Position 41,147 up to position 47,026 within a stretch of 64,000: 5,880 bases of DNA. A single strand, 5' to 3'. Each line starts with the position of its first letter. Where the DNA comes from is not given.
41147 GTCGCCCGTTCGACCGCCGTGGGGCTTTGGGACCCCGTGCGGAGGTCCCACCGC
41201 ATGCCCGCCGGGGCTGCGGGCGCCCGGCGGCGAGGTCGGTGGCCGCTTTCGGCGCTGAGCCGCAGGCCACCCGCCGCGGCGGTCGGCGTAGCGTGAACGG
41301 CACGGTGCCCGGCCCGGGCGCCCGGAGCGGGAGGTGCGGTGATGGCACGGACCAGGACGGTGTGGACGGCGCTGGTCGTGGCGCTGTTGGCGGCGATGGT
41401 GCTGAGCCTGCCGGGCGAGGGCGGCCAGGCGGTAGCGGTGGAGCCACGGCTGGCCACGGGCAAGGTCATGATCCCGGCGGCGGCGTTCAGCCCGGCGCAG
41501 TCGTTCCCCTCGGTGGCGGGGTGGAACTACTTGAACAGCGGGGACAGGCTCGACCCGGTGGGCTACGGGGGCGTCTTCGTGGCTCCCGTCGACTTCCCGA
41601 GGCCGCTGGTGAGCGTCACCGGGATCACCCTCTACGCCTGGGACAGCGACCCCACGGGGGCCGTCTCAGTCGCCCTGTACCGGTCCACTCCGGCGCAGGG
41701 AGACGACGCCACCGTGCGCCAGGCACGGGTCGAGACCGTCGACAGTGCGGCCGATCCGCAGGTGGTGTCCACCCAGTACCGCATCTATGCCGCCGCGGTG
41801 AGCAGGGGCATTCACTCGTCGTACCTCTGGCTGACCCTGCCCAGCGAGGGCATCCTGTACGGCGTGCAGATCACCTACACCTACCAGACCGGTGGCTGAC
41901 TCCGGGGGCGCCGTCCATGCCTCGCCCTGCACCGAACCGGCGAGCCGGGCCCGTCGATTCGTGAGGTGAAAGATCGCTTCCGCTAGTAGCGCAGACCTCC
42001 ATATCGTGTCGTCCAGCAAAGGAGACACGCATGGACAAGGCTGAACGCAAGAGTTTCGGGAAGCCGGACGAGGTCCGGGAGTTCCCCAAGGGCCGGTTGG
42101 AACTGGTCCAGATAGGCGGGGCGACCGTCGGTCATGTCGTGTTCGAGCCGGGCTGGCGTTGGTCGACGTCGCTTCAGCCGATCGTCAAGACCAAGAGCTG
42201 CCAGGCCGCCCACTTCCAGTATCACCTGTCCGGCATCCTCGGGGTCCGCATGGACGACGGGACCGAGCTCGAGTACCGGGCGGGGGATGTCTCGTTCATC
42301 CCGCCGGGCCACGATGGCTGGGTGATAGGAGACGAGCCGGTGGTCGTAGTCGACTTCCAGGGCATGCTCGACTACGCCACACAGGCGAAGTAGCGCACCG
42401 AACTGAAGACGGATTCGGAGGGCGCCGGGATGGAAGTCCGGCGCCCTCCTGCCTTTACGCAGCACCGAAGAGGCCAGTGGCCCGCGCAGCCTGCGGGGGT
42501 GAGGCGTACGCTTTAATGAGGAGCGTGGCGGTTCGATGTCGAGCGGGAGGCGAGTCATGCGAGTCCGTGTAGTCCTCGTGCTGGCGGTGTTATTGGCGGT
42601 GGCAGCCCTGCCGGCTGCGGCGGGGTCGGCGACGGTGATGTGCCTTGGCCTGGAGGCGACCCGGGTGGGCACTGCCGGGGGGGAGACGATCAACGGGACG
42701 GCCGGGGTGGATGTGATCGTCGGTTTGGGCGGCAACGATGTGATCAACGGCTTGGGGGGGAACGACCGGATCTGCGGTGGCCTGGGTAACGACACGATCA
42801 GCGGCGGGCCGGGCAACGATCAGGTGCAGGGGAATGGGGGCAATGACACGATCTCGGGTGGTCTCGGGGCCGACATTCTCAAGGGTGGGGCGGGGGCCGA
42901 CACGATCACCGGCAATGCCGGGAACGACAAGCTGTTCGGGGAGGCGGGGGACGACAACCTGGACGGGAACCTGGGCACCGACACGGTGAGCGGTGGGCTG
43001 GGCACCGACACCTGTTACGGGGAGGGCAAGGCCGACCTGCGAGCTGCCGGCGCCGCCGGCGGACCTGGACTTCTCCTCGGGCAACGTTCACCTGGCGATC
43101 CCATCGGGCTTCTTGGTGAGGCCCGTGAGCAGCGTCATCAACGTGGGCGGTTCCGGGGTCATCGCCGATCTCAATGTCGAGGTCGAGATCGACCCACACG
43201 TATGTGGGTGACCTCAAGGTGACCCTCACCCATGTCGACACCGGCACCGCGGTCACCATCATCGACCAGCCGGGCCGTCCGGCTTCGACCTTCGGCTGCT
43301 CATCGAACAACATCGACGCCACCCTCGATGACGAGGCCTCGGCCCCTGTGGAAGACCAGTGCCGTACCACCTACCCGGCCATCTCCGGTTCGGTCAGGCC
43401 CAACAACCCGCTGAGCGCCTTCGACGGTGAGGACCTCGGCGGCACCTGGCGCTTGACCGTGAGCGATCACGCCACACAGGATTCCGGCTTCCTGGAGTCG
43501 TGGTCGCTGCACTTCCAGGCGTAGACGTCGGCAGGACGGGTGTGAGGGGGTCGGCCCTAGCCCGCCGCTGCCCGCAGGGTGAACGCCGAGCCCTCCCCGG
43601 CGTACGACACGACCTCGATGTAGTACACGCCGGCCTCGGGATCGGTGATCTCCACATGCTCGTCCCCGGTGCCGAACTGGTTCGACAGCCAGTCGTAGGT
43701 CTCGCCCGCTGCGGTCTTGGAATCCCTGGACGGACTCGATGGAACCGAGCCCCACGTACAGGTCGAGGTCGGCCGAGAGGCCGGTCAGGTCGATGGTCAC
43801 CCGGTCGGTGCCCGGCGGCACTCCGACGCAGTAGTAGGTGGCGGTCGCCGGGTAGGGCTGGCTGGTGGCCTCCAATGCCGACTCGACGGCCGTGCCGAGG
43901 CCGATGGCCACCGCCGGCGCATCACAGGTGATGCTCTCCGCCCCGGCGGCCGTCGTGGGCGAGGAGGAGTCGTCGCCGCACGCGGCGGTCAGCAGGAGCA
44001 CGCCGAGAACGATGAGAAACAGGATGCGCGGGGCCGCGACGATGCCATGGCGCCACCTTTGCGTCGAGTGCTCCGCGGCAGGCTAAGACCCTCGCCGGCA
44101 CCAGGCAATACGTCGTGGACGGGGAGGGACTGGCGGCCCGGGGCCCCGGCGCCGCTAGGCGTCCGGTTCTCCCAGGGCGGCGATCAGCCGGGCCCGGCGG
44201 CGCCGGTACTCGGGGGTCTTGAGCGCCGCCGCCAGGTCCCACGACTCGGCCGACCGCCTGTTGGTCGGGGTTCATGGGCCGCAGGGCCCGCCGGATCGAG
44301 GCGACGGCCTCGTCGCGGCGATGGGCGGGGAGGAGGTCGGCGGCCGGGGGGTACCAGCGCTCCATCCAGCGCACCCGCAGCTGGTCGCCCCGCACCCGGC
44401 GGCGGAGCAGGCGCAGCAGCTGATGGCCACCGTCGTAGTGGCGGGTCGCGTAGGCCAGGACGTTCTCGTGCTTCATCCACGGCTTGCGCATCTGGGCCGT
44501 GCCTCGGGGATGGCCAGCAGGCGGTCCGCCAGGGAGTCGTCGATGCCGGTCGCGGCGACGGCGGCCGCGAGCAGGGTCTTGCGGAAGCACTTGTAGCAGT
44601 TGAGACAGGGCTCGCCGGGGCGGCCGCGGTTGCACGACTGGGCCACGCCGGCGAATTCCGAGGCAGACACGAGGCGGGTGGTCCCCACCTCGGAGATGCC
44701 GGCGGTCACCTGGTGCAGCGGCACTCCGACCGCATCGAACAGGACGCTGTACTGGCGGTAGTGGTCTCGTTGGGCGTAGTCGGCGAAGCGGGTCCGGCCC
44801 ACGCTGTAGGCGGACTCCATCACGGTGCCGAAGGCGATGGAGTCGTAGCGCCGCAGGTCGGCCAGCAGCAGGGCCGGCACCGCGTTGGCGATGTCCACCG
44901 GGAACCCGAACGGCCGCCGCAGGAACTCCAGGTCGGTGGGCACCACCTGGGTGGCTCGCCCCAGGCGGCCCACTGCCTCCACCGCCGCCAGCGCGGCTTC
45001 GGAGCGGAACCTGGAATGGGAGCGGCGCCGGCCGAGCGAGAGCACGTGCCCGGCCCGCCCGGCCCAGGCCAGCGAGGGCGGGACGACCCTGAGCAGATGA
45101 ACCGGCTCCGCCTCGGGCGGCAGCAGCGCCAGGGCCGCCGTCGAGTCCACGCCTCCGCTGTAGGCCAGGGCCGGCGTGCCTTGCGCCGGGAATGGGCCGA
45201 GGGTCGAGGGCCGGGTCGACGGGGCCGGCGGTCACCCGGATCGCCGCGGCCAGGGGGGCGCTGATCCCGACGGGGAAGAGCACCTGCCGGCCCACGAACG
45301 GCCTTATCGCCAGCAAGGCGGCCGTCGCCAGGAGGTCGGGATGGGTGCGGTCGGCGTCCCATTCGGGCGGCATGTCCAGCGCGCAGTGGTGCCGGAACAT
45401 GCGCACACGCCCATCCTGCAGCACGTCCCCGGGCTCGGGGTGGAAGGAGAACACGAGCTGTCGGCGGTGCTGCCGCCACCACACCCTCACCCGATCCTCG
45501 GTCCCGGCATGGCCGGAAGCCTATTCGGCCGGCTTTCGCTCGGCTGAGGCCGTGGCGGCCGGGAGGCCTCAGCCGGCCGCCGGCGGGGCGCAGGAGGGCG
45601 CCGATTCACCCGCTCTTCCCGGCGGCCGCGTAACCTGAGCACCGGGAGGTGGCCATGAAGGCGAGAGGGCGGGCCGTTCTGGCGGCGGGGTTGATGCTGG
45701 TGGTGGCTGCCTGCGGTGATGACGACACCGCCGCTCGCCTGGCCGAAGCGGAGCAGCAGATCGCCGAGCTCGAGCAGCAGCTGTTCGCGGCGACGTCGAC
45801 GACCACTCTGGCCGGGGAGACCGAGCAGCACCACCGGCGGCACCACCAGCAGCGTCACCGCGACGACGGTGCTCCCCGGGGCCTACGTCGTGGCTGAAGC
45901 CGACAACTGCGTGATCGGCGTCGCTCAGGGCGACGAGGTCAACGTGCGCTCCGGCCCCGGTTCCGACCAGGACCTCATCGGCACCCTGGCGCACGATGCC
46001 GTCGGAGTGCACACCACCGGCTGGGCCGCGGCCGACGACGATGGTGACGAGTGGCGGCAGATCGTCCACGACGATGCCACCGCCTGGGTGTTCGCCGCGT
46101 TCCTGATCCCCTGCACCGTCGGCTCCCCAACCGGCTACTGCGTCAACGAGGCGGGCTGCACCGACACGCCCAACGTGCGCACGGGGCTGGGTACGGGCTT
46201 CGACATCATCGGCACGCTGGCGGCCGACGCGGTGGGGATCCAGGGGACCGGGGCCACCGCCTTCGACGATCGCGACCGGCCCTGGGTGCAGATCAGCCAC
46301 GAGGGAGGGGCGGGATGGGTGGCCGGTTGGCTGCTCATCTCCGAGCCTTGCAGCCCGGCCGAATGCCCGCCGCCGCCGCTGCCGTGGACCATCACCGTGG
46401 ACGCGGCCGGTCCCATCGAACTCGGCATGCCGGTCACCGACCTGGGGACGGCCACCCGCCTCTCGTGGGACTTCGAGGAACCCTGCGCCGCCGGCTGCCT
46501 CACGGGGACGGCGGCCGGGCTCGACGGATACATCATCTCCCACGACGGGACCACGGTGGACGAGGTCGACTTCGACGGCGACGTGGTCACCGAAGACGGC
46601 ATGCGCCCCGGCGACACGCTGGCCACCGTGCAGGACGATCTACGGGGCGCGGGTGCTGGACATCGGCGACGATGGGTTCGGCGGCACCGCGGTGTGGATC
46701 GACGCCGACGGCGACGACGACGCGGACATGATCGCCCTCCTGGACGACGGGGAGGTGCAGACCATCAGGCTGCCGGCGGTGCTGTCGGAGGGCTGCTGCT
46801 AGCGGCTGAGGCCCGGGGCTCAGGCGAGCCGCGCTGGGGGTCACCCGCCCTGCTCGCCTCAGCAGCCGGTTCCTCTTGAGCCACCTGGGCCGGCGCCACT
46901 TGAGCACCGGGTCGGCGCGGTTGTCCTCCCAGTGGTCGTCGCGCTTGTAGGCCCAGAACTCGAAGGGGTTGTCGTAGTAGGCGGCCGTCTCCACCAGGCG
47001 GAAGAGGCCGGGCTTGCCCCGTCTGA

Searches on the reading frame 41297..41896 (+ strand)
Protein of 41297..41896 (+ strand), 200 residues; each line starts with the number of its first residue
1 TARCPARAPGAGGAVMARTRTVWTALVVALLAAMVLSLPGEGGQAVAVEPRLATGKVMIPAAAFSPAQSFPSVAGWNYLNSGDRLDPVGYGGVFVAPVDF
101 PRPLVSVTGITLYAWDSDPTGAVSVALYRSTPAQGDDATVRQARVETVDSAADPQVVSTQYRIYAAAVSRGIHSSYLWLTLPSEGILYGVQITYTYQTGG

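Call 20: search_protein_families(library=pfam, proteins=[window:41297-41896:+], max_evalue=0.01)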
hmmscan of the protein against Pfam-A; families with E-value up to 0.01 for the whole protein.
window:41297-41896:+ (200 aa): 0 families

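Call 47: search_protein_families(library=pfam, proteins=[window:41297-41896:+], max_evalue=0.01)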
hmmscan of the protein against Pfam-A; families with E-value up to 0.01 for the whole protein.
window:41297-41896:+ (200 aa): 0 families

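Call 50: find_homologous_proteins(query=window:41297-41896:+, max_evalue=0.00001)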
Query window:41297-41896:+ (200 aa): 6 proteins with E <= 0.00001 among 1670 candidates.
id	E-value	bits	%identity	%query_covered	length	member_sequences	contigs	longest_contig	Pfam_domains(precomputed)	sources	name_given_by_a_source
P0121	1.2e-111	389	98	93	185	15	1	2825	-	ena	-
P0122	1.6e-88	314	85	83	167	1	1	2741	-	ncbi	-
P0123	6.1e-88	312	76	93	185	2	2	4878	-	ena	-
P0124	4.7e-79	283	71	93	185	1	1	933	-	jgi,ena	-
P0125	1.1e-37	148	48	92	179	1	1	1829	-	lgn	-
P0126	2.3e-24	104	43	91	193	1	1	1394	-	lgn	-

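Call 51: find_encoding_contigs(protein=P0121, flank=10000, max_places=6)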
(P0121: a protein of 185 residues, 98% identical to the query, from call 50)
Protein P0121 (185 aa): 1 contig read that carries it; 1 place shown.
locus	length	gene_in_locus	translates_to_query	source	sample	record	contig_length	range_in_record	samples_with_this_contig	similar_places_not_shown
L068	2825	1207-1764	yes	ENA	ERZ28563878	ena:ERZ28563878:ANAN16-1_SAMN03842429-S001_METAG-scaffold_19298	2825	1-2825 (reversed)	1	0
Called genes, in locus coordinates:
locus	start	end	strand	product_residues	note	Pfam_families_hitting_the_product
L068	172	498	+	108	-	PF01258:zf-dskA_traR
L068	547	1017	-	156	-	-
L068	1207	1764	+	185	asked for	-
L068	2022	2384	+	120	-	-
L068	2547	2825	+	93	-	?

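Call 52: find_encoding_contigs(protein=P0122, flank=10000, max_places=4)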
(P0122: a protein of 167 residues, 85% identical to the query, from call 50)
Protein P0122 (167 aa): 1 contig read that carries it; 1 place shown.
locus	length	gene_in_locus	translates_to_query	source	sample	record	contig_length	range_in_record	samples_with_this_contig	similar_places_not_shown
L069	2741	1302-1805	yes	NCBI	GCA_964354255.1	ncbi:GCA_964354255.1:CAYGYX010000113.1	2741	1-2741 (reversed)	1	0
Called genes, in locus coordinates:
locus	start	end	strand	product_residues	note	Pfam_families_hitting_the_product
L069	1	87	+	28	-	?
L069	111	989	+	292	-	PF13276:HTH_21, PF00665:rve, PF13683:rve_3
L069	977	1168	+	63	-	-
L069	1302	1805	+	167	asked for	-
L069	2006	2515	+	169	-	-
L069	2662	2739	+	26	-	?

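Call 53: find_encoding_contigs(protein=P0123, flank=10000, max_places=4)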
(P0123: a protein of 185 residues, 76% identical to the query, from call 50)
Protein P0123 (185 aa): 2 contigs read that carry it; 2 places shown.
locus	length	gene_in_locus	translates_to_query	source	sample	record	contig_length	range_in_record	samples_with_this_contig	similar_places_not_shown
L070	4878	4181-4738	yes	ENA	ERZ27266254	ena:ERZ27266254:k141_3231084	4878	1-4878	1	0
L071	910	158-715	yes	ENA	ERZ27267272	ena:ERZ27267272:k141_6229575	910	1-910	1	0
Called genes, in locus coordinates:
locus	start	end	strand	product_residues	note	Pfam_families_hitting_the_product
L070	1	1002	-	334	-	?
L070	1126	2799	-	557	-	-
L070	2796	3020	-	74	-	PF12728:HTH_17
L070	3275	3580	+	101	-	PF13560:HTH_31, PF01381:HTH_3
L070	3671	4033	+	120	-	-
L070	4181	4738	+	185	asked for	-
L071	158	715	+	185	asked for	-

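Call 86: search_protein_families(library=ncbifam, proteins=[window:41297-41896:+], max_evalue=0.01)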
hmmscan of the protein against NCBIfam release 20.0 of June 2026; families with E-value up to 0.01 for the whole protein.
window:41297-41896:+ (200 aa): 0 families

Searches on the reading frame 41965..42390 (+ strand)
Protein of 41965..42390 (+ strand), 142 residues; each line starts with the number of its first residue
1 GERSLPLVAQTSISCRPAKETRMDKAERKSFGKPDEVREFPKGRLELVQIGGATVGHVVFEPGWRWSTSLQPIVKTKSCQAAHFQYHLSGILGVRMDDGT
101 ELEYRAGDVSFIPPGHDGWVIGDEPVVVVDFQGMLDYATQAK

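Call 20: search_protein_families(library=pfam, proteins=[window:41965-42390:+], max_evalue=0.01)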
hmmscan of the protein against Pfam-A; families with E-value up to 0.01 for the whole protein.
window:41965-42390:+ (142 aa): 3 families
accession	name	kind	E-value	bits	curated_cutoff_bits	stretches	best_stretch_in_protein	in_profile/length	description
PF05899.18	Cupin_3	-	0.00036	20.6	23.5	1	84-118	28-62/74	EutQ-like cupin domain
PF07883.17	Cupin_2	-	0.00056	20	27.2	1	83-130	20-68/70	Cupin domain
PF12852.13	Cupin_6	-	0.0013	18.9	26.7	1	45-126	7-79/183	Cupin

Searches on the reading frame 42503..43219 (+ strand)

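Call 20: search_protein_families(library=pfam, proteins=[window:42503-43219:+], max_evalue=0.01)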
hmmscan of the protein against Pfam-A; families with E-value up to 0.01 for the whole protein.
window:42503-43219:+ (239 aa): 1 family
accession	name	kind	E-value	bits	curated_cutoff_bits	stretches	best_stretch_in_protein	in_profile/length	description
PF00353.25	HemolysinCabind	-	2.5e-34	117.2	23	5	92-126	2-36/36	RTX calcium-binding nonapeptide repeat (4 copies)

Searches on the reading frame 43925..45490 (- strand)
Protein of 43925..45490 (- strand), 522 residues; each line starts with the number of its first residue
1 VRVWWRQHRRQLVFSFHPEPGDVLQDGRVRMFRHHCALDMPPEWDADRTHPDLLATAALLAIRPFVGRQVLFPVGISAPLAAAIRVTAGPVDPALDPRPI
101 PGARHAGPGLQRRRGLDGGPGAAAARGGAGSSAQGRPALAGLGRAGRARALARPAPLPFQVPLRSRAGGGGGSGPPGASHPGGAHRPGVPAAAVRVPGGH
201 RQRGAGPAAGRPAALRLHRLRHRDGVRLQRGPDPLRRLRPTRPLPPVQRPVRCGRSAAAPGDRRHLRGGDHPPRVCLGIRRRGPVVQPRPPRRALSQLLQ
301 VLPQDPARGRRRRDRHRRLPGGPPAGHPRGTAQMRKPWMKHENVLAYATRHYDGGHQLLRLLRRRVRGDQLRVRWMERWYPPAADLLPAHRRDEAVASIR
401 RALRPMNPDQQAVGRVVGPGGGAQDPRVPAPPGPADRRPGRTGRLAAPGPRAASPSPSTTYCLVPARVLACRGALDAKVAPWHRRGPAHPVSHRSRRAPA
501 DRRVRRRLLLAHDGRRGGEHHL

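Call 20: search_protein_families(library=pfam, proteins=[window:43925-45490:-], max_evalue=0.01)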
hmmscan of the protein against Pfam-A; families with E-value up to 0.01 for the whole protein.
window:43925-45490:- (522 aa): 1 family
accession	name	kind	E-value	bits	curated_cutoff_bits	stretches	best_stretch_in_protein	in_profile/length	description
PF19932.4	DUF6395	-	3.1e-15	57.1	25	1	333-412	88-168/174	Family of unknown function (DUF6395)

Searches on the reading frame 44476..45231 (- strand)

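Call 20: search_protein_families(library=pfam, proteins=[window:44476-45231:-], max_evalue=0.01)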
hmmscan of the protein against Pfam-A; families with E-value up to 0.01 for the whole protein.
window:44476-45231:- (252 aa): 1 family
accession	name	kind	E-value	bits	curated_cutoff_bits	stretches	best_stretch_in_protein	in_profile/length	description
PF19932.4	DUF6395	-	1.8e-25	90.4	25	1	162-245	3-86/174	Family of unknown function (DUF6395)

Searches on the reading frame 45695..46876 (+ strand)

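Call 20: search_protein_families(library=pfam, proteins=[window:45695-46876:+], max_evalue=0.01)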
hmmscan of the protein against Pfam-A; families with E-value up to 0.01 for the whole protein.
window:45695-46876:+ (394 aa): 2 families
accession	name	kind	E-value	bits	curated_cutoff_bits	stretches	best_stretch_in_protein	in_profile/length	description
PF08239.17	SH3_3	-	8.7e-10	39.1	27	1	159-214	3-53/54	Bacterial SH3 domain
PF06347.19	SH3_4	-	0.0017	18.6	24.1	0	79-132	2-49/56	Bacterial SH3 domain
